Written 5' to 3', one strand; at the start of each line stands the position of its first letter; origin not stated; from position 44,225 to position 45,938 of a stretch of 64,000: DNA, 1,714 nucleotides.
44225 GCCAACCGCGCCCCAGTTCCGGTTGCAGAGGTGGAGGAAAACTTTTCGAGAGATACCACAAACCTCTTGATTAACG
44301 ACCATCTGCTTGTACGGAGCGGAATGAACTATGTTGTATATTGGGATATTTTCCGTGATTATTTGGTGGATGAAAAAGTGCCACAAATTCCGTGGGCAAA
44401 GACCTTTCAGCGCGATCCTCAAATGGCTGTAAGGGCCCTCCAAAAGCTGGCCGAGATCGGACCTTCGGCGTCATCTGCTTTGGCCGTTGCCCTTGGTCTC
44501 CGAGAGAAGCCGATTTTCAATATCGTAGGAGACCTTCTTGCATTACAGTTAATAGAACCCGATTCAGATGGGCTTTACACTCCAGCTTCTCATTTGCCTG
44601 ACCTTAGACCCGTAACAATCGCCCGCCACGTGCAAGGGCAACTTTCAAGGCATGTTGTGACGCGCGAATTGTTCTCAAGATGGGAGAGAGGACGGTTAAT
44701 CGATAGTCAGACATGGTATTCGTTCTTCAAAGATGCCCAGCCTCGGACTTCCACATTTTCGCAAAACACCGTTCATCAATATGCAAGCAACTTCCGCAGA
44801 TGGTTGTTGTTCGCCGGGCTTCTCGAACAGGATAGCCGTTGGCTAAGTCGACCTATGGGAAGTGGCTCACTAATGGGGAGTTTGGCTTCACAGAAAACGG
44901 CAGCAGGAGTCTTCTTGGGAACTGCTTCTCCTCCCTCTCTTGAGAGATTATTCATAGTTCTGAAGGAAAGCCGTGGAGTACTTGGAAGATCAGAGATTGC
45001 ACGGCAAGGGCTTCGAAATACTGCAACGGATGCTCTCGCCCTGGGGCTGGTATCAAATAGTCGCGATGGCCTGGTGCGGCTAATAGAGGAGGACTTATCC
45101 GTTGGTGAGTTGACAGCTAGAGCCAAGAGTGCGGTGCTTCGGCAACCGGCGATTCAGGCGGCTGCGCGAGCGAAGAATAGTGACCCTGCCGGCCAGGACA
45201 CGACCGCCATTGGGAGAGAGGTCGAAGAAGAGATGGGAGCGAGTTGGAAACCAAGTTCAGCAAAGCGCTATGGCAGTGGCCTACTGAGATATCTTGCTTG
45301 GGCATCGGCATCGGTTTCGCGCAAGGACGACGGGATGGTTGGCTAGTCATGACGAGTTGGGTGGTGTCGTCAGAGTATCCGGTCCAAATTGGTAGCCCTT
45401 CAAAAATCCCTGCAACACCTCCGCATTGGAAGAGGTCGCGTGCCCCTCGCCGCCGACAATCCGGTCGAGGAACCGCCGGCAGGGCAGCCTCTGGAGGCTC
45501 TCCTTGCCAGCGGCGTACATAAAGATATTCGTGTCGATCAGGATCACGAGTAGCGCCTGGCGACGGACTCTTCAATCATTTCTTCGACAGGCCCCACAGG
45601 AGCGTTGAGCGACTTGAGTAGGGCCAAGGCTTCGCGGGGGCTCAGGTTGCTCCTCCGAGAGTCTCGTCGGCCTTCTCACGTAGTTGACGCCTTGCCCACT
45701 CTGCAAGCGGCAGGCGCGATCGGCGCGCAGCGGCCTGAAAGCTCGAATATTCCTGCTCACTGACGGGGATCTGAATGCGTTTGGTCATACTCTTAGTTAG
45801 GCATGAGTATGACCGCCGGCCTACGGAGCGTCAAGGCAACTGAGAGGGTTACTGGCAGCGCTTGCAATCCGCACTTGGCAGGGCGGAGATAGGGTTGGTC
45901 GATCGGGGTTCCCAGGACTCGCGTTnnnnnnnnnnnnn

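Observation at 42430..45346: Low-GC single-gene insert: Mrr-like nuclease fused to a STAND-like NTPase, wedged between TA loci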

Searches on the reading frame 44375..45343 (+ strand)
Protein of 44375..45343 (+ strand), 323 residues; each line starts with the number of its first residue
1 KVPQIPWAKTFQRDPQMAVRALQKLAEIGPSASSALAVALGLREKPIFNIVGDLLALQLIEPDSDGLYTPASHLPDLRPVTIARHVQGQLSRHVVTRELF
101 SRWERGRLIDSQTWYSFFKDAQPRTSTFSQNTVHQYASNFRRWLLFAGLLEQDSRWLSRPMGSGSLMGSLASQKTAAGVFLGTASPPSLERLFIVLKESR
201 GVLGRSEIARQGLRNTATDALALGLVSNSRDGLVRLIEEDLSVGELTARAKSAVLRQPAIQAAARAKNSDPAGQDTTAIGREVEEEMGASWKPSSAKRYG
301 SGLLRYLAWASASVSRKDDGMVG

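Call 58: predict_structure(alignment_id=A2)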
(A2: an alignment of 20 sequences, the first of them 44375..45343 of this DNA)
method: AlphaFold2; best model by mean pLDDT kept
length: 323 residues; sequences in the alignment: 20
mean_pLDDT: 88.2   pTM: 0.57
mean pLDDT of the five models: 88.2, 87.4, 86.7, 86.7, 83.7
residues with pLDDT >= 90: 224; 70-90: 64; 50-70: 24; < 50: 11
segments of 3 or more residues with pLDDT < 50: 1-3, 172-176, 321-323
pLDDT, mean of each block of 10 residues (from residue 1): 54 90 97 95 89 94 95 95 95 91 92 91 74 89 94 88 78 57 97 98 95 96 90 91 96 95 92 83 87 94 97 68 44
secondary structure, 60 per line:
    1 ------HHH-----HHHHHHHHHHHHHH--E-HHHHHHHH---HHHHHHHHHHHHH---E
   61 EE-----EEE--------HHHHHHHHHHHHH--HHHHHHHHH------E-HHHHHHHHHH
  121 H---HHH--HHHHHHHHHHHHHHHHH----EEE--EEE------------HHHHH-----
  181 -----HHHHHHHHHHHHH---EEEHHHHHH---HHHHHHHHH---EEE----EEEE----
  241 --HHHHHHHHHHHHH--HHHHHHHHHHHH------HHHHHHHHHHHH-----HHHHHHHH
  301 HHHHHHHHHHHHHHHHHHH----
elements in order: H15-28 H33-40 H44-56 E60-62 E68-70 H79-91 H94-102 H111-121 H130-146 E151-153 E156-158 H171-175 H186-198 E202-204 H205-210 H214-222 E226-228 E233-236 H243-255 H258-269 H276-287 H293-319

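Call 61: fold_search(model_id=the predicted structure, library=pdb)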
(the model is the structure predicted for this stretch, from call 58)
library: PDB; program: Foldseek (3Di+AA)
matches with E <= 10: 1050; with E <= 0.001: 0
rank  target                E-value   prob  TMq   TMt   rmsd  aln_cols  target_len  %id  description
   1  5afq_B                1.0e-02  0.63  0.16  0.13  18.7       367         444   11  Crystal structure of RPC62 - RPC32 beta (released 2015-10-07)
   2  7ast_X                1.3e-02  0.63  0.17  0.13  19.1       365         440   12  Apo Human RNA Polymerase III (released 2020-12-23)
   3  5afq_A                1.5e-02  0.60  0.16  0.13  19.3       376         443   12  Crystal structure of RPC62 - RPC32 beta (released 2015-10-07)
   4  8b9x_A                1.5e-02  0.80  0.16  0.19  19.3       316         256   11  Chimeric protein of human UFM1 E3 ligase, UFL1, and DDRGK1 (released 2023-10-25)
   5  2xv4                  2.1e-02  0.54  0.17  0.15  21.0       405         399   11  Structure of Human RPC62 (partial) (released 2011-03-02)
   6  7z1l_O                2.2e-02  0.47  0.17  0.11  21.4       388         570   12  Structure of yeast RNA Polymerase III Pre-Termination Complex (PTC) (released 2022-08-31)
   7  8b9x_B                2.4e-02  0.75  0.16  0.19  19.3       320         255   10  Chimeric protein of human UFM1 E3 ligase, UFL1, and DDRGK1 (released 2023-10-25)
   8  2xub                  2.9e-02  0.57  0.17  0.14  19.5       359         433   14  Human RPC62 subunit structure (released 2011-03-02)
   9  7z1o_O                3.2e-02  0.41  0.17  0.11  20.6       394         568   13  Structure of yeast RNA Polymerase III PTC + NTPs (released 2022-08-31)
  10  1lva                  4.7e-02  0.60  0.17  0.20  19.4       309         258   14  Crystal structure of a C-terminal fragment of Moorella thermoacetica elongation factor SelB (released 2002-08-21)
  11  8qfc_B                4.7e-02  0.33  0.15  0.08  28.9       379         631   11  UFL1 E3 ligase bound 60S ribosome (released 2024-02-21)
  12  7a6h_O                4.9e-02  0.44  0.17  0.13  22.5       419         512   10  Cryo-EM structure of human apo RNA Polymerase III (released 2021-02-03)
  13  4o5v                  9.0e-02  0.98  0.18  0.26  11.5       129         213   12  Crystal structure of T. acidophilum IdeR (released 2014-11-05)
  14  5f8e_B                9.4e-02  0.98  0.18  0.17   9.4       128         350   17  Rv2258c-SAH (released 2016-06-29)
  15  8h3t_A                9.4e-02  0.87  0.16  0.15  12.2       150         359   16  The crystal structure of AlpH (released 2023-09-13)
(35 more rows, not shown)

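Call 63: search_protein_families(library=pfam, proteins=[window:44375-45343:+], max_evalue=0.01)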
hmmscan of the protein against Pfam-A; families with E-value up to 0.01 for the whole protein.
window:44375-45343:+ (323 aa): 0 families

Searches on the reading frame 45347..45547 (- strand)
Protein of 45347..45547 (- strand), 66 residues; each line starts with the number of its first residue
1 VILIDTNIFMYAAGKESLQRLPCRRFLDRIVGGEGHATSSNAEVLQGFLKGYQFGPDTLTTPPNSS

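Call 3: search_protein_families(library=pfam, proteins=[window:45347-45547:-], max_evalue=0.1)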
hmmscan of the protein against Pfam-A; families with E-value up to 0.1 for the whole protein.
window:45347-45547:- (66 aa): 0 families

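Call 50: find_homologous_proteins(query=window:45350-45547:-, max_evalue=0.001)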
Query seq(66 aa) (66 aa): 3 proteins with E <= 0.001 among 4 candidates.
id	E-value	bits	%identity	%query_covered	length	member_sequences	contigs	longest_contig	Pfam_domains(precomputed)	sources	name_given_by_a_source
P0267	4.4e-37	142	100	100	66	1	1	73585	-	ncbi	ncbi:MAG: hypothetical protein WAM82_23025 [Thermoanaerobaculia bacterium]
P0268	2.3e-14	70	72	80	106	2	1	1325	PF01850.28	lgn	-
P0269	4.7e-12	63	72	70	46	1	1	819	-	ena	-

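Call 95: find_encoding_contigs(protein=P0268, flank=5000, max_places=3)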
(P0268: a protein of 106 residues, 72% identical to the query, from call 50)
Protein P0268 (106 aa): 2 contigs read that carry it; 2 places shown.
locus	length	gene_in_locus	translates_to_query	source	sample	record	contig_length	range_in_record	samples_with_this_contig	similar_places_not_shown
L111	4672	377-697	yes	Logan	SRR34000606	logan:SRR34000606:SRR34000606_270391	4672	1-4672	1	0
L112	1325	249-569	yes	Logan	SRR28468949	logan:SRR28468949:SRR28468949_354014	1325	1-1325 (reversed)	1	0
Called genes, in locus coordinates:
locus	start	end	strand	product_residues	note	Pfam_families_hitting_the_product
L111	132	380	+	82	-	-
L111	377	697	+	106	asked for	PF01850:PIN (weak)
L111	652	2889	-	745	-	PF00708:Acylphosphatase, PF07503:zf-HYPF, PF01300:Sua5_yciO_yrdC, PF17788:HypF_C, PF22521:HypF_C_2, PF02782:FGGY_C (weak)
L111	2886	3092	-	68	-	PF00462:Glutaredoxin (weak)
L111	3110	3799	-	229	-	PF03824:NicO (weak)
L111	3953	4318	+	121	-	PF01155:HypA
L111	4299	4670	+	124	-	?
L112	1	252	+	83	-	?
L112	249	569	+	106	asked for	PF01850:PIN (weak)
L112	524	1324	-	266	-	?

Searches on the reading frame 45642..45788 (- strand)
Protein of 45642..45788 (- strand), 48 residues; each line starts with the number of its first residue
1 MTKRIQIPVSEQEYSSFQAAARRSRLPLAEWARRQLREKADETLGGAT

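Call 3: search_protein_families(library=pfam, proteins=[window:45642-45788:-], max_evalue=0.1)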
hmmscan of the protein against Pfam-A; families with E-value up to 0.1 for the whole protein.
window:45642-45788:- (48 aa): 3 families
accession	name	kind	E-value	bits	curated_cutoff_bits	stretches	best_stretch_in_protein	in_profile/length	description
PF21983.2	NikA-like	-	0.00065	20.2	27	1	2-35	4-37/72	Mobilization protein NikA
PF07345.16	ATPaseInh_sub_z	-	0.013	16.3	25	1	12-42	18-47/102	ATPase inhibitor subunit zeta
PF19807.5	DUF6290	-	0.047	14.3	27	1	5-42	4-41/72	Family of unknown function (DUF6290)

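Call 80: search_protein_families(library=padloc, proteins=[window:45642-45788:-], max_evalue=0.001)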
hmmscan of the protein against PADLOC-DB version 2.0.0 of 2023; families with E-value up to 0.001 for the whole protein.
window:45642-45788:- (48 aa): 0 families
